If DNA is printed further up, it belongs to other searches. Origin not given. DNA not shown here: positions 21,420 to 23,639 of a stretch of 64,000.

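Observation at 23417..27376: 3.9-kb insertion flanked by a 76-bp direct repeat that duplicates the 3' end of the RelA/SpoT-homolog gene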

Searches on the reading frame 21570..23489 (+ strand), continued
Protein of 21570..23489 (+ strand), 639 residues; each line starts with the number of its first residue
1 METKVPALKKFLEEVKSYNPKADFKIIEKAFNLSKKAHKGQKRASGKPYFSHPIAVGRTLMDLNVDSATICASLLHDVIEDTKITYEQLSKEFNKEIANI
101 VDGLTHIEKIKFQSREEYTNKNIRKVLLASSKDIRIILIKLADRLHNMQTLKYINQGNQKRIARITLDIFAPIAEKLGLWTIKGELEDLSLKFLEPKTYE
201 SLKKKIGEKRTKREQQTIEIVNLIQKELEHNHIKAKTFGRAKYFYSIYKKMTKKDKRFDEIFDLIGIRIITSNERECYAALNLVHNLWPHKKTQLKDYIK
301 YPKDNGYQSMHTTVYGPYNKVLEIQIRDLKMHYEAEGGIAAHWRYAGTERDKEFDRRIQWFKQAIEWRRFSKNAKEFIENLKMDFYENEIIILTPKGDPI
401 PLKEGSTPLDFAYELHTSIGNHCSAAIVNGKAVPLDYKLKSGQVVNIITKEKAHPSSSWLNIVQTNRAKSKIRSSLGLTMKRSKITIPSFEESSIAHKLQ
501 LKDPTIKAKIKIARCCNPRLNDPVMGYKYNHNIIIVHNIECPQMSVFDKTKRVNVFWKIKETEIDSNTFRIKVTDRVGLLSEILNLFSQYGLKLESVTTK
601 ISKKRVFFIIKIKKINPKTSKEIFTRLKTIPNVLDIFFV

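Call 44: find_homologous_proteins(query=window:21570-23489:+, max_evalue=1e-100)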
Query window:21570-23489:+ (639 aa): 7719 proteins with E <= 1e-100 among 8000 candidates; the best 120 are listed.
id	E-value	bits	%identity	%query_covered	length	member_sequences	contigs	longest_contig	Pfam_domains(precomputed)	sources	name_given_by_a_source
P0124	0.0e+0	1220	84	100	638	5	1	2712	PF04607.24,PF13328.13,PF02824.28,PF01966.29,PF13291.13,PF01842.32,PF28438.1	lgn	-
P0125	0.0e+0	1068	73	99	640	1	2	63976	PF04607.24,PF13328.13,PF02824.28,PF01966.29,PF13291.13,PF01842.32,PF28438.1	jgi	-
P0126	0.0e+0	1063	74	99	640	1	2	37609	PF04607.24,PF13328.13,PF02824.28,PF01966.29,PF13291.13,PF01842.32,PF28438.1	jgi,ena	jgi:GTP diphosphokinase / guanosine-3',5'-bis(diphosphate) 3'-diphosphatase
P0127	0.0e+0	1049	73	99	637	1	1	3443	PF04607.24,PF13328.13,PF02824.28,PF01966.29,PF13291.13,PF01842.32,PF28438.1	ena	-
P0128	0.0e+0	1038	71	99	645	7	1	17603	PF04607.24,PF13328.13,PF02824.28,PF01966.29,PF22629.3,PF13291.13,PF01842.32,PF28438.1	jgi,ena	-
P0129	1.4e-296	1003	69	99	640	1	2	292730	PF04607.24,PF13328.13,PF02824.28,PF01966.29,PF13291.13,PF28438.1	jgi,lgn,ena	-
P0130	1.6e-296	1003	70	99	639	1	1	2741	PF04607.24,PF13328.13,PF02824.28,PF01966.29,PF13291.13,PF28438.1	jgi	jgi:GTP pyrophosphokinase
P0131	1.4e-295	1000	69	99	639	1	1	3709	PF04607.24,PF13328.13,PF02824.28,PF01966.29,PF13291.13,PF01842.32,PF28438.1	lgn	-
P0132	2.8e-290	982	67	99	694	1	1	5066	PF04607.24,PF13328.13,PF02824.28,PF01966.29,PF13291.13,PF01842.32,PF28438.1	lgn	-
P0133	4.6e-290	982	68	99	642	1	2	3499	PF04607.24,PF13328.13,PF02824.28,PF01966.29,PF13291.13,PF01842.32,PF28438.1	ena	-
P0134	1.5e-287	973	66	100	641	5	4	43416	PF04607.24,PF13328.13,PF02824.28,PF01966.29,PF13291.13,PF01842.32,PF28438.1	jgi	jgi:GTP pyrophosphokinase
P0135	2.7e-286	969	65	99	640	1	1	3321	PF04607.24,PF13328.13,PF02824.28,PF01966.29,PF22629.3,PF13291.13,PF01842.32,PF28438.1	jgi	jgi:GTP pyrophosphokinase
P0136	2.9e-206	705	50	98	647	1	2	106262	PF04607.24,PF13328.13,PF02824.28,PF01966.29,PF22629.3,PF13291.13,PF01842.32,PF28438.1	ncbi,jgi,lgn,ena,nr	ncbi:(p)ppGpp synthetase [Candidatus Woesearchaeota archaeon CG10_big_fil_rev_8_21_14_0_10_44_13]|nr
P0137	6.0e-205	700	50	98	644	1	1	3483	PF04607.24,PF13328.13,PF02824.28,PF01966.29,PF13291.13,PF01842.32,PF28438.1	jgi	jgi:GTP diphosphokinase / guanosine-3',5'-bis(diphosphate) 3'-diphosphatase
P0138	8.4e-205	700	51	99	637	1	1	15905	PF04607.24,PF13328.13,PF02824.28,PF01966.29,PF13291.13,PF01842.32,PF28438.1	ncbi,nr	ncbi:bifunctional (p)ppGpp synthetase/guanosine-3',5'-bis(diphosphate) 3'-pyrophosphohydrolase [Cand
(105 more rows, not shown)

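Call 45: find_encoding_contigs(protein=P0125, flank=8000, max_places=2)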
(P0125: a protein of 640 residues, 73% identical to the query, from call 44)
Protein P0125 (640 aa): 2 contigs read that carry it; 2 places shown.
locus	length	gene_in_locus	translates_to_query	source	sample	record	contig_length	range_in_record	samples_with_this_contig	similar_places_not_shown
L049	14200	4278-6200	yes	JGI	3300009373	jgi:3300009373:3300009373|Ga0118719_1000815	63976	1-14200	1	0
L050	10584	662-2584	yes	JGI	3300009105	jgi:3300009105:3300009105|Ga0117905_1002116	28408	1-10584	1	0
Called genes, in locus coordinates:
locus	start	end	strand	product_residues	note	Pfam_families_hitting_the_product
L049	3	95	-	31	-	?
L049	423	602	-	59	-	-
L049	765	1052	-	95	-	PF01423:LSM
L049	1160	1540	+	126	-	PF01201:Ribosomal_S8e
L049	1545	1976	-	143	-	-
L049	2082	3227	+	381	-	-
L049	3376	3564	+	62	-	PF00833:Ribosomal_S17e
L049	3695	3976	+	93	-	PF01918:Alba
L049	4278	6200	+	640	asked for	PF13328:HD_4, PF01966:HD, PF04607:RelA_SpoT, PF02824:TGS, PF28438:RelA_RIS, PF01842:ACT (weak), PF13291:ACT_4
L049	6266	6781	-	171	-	-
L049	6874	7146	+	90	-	-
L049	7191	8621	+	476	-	PF00587:tRNA-synt_2b, PF03129:HGTP_anticodon, PF09180:ProRS-C_1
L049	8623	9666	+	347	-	PF04909:Amidohydro_2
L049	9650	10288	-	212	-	PF01470:Peptidase_C15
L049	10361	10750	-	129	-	-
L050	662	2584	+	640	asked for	PF13328:HD_4, PF01966:HD, PF04607:RelA_SpoT, PF02824:TGS, PF28438:RelA_RIS, PF01842:ACT (weak), PF13291:ACT_4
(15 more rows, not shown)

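Call 46: find_encoding_contigs(protein=P0126, flank=8000, max_places=2)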
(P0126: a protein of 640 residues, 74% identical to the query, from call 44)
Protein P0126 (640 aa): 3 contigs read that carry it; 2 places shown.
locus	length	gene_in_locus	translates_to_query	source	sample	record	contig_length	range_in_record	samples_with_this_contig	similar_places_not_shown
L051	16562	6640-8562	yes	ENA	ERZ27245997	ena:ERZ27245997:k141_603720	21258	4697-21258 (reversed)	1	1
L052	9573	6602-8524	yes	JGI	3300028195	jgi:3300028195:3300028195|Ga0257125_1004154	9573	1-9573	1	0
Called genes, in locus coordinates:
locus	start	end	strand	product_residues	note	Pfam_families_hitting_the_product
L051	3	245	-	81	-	?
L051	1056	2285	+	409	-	PF01595:CNNM, PF00571:CBS, PF03471:CorC_HlyC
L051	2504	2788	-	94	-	PF01423:LSM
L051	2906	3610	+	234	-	PF00483:NTP_transferase, PF01128:IspD (weak), PF12804:NTP_transf_3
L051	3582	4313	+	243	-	PF03452:Anp1 (faint)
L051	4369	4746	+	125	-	PF01201:Ribosomal_S8e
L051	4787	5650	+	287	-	-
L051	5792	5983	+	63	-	PF00833:Ribosomal_S17e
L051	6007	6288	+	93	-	PF01918:Alba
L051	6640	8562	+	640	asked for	PF13328:HD_4, PF01966:HD, PF04607:RelA_SpoT, PF02824:TGS, PF28438:RelA_RIS (faint), PF01842:ACT (weak), PF13291:ACT_4 (weak)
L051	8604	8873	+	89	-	-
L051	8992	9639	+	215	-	PF00696:AA_kinase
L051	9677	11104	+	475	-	PF00587:tRNA-synt_2b, PF03129:HGTP_anticodon, PF09180:ProRS-C_1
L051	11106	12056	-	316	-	PF02655:ATP-grasp_3, PF08443:RimK, PF14398:ATPgrasp_YheCD (weak)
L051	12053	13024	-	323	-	PF14397:ATPgrasp_ST (faint), PF14398:ATPgrasp_YheCD (faint), PF02655:ATP-grasp_3, PF02955:GSH-S_ATP (weak), PF08443:RimK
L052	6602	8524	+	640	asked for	PF13328:HD_4, PF01966:HD, PF04607:RelA_SpoT, PF02824:TGS, PF28438:RelA_RIS (faint), PF01842:ACT (weak), PF13291:ACT_4 (weak)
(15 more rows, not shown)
